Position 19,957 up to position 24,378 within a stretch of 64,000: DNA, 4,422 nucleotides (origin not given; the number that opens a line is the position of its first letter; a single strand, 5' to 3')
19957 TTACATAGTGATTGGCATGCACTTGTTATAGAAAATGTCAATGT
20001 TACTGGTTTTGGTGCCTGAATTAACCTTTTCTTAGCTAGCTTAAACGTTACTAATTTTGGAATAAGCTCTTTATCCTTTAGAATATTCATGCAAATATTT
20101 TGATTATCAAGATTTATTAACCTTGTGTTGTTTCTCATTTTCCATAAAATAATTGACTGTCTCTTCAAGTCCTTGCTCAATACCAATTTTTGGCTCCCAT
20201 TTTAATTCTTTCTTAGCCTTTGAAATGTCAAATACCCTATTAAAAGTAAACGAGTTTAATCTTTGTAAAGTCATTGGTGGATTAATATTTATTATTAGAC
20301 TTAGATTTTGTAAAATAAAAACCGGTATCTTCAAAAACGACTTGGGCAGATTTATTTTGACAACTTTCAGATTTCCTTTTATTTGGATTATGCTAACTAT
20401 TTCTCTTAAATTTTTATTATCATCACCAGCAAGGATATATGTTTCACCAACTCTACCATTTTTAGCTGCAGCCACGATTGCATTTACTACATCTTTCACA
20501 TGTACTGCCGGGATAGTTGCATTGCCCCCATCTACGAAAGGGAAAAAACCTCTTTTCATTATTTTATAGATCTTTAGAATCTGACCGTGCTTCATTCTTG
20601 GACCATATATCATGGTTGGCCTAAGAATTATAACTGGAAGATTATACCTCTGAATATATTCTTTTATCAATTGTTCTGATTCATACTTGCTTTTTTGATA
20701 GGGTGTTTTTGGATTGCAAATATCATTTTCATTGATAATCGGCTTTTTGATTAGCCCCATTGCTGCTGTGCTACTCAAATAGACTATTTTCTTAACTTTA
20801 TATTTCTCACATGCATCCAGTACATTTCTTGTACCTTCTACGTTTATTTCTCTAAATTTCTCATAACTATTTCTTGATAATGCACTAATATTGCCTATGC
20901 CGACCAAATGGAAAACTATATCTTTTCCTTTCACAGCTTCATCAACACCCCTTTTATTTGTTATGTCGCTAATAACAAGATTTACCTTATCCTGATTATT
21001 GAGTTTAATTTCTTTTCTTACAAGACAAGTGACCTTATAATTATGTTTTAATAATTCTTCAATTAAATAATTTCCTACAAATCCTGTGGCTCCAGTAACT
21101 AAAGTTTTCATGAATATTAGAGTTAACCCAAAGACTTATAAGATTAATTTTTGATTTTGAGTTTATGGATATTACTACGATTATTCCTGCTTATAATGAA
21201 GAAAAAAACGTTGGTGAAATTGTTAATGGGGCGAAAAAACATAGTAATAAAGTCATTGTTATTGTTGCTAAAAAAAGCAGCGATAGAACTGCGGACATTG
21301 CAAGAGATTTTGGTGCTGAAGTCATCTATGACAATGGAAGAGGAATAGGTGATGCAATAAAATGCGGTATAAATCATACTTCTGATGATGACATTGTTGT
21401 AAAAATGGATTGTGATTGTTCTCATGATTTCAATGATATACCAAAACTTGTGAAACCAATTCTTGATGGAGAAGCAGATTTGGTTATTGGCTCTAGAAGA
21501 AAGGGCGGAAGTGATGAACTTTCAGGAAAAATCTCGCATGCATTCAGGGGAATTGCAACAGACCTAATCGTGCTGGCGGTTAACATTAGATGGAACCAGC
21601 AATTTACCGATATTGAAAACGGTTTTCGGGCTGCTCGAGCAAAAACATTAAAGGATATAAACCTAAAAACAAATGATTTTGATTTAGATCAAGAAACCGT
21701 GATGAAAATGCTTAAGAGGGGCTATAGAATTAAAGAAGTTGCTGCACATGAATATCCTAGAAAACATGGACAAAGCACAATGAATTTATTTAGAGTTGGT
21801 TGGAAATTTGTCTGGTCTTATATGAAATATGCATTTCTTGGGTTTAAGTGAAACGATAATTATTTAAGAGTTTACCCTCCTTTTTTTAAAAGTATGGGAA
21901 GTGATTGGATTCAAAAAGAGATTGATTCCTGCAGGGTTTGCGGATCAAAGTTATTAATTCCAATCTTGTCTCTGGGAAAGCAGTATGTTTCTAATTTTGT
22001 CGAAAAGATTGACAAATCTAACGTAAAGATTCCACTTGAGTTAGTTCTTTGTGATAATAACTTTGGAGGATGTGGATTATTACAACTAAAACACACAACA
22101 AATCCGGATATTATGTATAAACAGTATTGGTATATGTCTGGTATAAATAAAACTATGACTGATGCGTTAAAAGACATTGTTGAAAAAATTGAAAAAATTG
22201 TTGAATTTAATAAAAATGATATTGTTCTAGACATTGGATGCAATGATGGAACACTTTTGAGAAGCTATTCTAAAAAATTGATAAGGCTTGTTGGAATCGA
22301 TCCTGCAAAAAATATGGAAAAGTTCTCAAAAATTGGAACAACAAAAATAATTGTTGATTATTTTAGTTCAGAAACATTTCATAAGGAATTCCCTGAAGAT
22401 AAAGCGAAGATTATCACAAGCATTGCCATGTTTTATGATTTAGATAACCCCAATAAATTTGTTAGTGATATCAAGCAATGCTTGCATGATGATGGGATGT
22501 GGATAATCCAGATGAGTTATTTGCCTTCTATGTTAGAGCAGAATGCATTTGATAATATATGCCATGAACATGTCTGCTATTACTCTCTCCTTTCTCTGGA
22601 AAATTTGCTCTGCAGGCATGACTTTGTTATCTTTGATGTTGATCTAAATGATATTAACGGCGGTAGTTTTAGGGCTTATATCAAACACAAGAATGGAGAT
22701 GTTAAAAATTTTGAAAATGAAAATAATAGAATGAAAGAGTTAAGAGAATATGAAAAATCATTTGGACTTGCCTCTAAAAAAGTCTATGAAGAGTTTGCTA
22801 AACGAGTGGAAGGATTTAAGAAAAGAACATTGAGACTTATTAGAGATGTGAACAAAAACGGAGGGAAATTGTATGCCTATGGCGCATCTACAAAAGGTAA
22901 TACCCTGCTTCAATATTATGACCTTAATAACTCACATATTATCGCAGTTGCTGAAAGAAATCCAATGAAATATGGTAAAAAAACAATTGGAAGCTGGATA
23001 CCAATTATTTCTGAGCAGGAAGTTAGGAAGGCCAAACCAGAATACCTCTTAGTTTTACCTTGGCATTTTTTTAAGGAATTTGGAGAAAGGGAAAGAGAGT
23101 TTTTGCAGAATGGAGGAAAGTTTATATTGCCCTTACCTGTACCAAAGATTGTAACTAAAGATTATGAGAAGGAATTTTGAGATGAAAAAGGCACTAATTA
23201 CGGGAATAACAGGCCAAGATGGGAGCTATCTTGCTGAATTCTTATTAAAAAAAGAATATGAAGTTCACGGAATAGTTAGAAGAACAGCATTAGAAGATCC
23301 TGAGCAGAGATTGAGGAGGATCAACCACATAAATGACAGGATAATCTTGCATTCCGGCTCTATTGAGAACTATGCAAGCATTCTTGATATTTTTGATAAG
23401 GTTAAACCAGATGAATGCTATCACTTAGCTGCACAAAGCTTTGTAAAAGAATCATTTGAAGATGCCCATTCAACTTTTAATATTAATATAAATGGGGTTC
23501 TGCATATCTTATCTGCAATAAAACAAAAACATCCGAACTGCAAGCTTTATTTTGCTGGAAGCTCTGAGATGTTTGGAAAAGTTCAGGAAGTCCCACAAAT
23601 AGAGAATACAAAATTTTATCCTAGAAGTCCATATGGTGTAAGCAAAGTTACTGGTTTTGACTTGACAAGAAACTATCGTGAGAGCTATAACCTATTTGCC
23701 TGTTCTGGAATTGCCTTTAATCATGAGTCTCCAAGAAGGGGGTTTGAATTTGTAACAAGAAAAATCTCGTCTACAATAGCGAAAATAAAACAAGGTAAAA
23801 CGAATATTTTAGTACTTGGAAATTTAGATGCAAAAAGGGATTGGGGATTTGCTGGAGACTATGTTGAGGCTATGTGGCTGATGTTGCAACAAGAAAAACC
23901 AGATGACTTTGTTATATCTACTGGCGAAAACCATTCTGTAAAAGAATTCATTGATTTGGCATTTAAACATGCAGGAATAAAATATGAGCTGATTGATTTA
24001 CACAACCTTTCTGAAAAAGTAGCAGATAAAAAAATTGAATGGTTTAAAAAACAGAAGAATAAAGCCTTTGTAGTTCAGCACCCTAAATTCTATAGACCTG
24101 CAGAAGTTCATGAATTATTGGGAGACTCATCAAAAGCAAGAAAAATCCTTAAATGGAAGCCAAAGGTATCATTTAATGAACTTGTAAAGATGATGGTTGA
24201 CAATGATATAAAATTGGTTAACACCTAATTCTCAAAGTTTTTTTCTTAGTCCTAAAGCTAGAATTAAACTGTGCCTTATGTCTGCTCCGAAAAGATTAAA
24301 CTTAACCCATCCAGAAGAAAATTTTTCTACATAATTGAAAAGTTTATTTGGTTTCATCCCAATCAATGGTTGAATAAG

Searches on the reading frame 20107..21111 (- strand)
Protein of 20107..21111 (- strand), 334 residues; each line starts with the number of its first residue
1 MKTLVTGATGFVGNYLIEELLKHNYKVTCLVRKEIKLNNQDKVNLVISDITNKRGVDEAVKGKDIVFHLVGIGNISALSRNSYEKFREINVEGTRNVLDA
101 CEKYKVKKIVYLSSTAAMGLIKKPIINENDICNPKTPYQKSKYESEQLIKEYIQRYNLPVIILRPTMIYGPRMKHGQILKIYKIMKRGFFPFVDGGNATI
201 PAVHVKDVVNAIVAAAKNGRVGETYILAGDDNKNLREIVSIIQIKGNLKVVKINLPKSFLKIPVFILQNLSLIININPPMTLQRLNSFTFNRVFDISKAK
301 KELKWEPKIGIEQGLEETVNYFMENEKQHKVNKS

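Call 19: search_protein_families(library=pfam, proteins=[window:20107-21111:-], max_evalue=0.001)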
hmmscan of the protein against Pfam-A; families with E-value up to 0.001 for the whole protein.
window:20107-21111:- (334 aa): 8 families
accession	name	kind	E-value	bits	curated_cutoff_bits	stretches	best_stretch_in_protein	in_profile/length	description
PF01370.27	Epimerase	-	1.2e-45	156.2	20.9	1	4-227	2-239/240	NAD dependent epimerase/dehydratase family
PF16363.11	GDP_Man_Dehyd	-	3.2e-36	125.9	27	1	4-318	1-332/332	GDP-mannose 4,6 dehydratase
PF01073.25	3Beta_HSD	-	7.9e-33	114.1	22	1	4-218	1-231/280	3-beta hydroxysteroid dehydrogenase/isomerase family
PF07993.18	NAD_binding_4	-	5.3e-27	95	20.1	1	5-182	1-220/258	Male sterility protein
PF13460.12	NAD_binding_10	-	2.3e-21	76.9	27.2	1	7-171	1-149/184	NAD(P)H-binding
PF04321.23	RmlD_sub_bind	-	2e-15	57.1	27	1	1-172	1-155/287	RmlD substrate binding domain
PF05368.20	NmrA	-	5.9e-13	49.5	27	1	3-274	5-264/298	NmrA-like family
PF02719.21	Polysacc_synt_2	-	1e-12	48.3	20.2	1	4-117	2-131/293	Polysaccharide biosynthesis protein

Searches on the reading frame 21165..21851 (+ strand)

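Call 19: search_protein_families(library=pfam, proteins=[window:21165-21851:+], max_evalue=0.001)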
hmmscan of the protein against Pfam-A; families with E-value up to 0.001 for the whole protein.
window:21165-21851:+ (228 aa): 3 families
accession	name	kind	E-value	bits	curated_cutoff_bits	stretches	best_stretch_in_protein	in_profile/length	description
PF00535.33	Glycos_transf_2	-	1.4e-22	80.8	23.3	1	5-132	2-134/168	Glycosyl transferase family 2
PF13641.12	Glyco_tranf_2_3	-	1e-05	26.1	27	1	3-85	3-97/230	Glycosyltransferase like family 2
PF12804.13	NTP_transf_3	-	0.0004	21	27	1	18-112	29-124/160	MobA-like NTP transferase domain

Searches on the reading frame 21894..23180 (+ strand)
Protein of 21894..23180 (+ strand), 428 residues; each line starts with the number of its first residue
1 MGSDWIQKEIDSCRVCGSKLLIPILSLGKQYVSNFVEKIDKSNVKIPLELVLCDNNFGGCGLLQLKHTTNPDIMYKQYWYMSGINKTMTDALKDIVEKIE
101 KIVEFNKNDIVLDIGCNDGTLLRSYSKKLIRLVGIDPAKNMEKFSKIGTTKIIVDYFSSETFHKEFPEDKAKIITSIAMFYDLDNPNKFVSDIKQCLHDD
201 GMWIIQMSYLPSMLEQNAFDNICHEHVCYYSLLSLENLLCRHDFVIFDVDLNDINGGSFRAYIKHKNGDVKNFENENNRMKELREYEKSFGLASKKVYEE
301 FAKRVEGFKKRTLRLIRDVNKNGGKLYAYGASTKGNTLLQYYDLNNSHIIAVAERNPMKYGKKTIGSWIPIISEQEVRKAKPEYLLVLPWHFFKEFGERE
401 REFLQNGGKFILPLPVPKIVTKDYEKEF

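Call 19: search_protein_families(library=pfam, proteins=[window:21894-23180:+], max_evalue=0.001)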
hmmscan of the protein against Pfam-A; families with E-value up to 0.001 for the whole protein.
window:21894-23180:+ (428 aa): 7 families
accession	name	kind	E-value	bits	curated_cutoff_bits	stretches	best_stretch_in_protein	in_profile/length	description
PF08484.17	Methyltransf_14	-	1.3e-45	155.5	23.5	1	254-415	2-160/160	C-methyltransferase C-terminal domain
PF13489.12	Methyltransf_23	-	1.3e-19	70.9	27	1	91-246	8-161/164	Methyltransferase domain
PF08421.16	Methyltransf_13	-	1.3e-12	48.1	31.3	1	13-75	1-62/62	Putative zinc binding domain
PF08241.18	Methyltransf_11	-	5e-10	40.3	21.2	1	112-204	1-94/95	Methyltransferase domain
PF13649.12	Methyltransf_25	-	1.1e-06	29.6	27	1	111-201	1-97/97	Methyltransferase domain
PF08242.18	Methyltransf_12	-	3.2e-06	28.2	30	1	112-202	1-97/98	Methyltransferase domain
PF13847.12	Methyltransf_31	-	5.2e-06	26.6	27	1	106-219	2-127/145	Methyltransferase domain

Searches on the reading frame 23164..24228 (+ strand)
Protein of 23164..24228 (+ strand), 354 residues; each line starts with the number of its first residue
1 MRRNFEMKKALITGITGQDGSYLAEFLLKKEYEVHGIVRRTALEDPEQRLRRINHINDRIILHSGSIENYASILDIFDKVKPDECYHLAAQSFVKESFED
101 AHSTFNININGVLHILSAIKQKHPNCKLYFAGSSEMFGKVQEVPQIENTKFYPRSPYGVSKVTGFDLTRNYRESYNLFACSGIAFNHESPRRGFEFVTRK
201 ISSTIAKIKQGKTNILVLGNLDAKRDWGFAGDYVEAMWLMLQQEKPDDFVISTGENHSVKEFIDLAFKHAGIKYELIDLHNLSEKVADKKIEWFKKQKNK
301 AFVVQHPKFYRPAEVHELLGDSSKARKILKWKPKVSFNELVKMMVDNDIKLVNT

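Call 19: search_protein_families(library=pfam, proteins=[window:23164-24228:+], max_evalue=0.001)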
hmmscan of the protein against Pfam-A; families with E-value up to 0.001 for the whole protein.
window:23164-24228:+ (354 aa): 5 families
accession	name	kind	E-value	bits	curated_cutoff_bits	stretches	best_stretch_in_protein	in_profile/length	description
PF16363.11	GDP_Man_Dehyd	-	1.1e-127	426.6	27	1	11-344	1-332/332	GDP-mannose 4,6 dehydratase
PF01370.27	Epimerase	-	1.3e-67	228.2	20.9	1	10-251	1-239/240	NAD dependent epimerase/dehydratase family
PF04321.23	RmlD_sub_bind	-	1.3e-07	31.4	27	1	9-178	2-146/287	RmlD substrate binding domain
PF02719.21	Polysacc_synt_2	-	8.4e-05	22.3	20.2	1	11-121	2-117/293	Polysaccharide biosynthesis protein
PF07993.18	NAD_binding_4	-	0.00057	19.6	20.1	0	12-125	1-129/258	Male sterility protein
